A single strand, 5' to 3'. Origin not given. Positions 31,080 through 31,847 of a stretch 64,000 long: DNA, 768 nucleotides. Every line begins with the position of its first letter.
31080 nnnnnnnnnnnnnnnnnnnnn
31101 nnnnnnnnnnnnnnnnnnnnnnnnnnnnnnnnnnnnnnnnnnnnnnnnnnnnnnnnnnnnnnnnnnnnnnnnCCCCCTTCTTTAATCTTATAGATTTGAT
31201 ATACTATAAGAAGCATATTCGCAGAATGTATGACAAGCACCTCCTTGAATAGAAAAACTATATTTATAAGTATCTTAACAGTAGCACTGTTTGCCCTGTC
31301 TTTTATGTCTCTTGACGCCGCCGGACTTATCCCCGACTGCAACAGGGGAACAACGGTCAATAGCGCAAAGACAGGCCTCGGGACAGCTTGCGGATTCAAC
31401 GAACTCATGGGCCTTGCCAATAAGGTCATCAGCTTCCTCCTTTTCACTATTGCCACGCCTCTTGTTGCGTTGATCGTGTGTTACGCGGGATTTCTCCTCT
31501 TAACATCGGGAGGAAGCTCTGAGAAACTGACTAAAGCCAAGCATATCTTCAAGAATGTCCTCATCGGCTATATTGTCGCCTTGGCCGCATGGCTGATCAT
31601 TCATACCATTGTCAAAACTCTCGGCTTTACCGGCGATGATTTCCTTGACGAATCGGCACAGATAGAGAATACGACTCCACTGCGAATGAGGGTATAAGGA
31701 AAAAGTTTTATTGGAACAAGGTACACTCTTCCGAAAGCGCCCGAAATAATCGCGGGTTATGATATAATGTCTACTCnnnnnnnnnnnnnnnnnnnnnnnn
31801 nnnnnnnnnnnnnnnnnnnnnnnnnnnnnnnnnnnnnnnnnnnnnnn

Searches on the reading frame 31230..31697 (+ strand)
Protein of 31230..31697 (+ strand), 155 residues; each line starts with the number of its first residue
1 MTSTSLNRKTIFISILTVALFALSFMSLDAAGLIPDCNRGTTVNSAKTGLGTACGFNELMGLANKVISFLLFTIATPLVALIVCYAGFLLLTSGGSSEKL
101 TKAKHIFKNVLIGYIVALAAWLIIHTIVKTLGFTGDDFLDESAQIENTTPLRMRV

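Call 12: search_protein_families(library=pfam, proteins=[window:31230-31697:+])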
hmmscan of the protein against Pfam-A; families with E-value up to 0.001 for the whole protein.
window:31230-31697:+ (155 aa): 1 family
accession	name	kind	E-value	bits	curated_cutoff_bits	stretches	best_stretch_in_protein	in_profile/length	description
PF18895.5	T4SS_pilin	-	3.7e-08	33.8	26.6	1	70-125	15-69/71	Type IV secretion system pilin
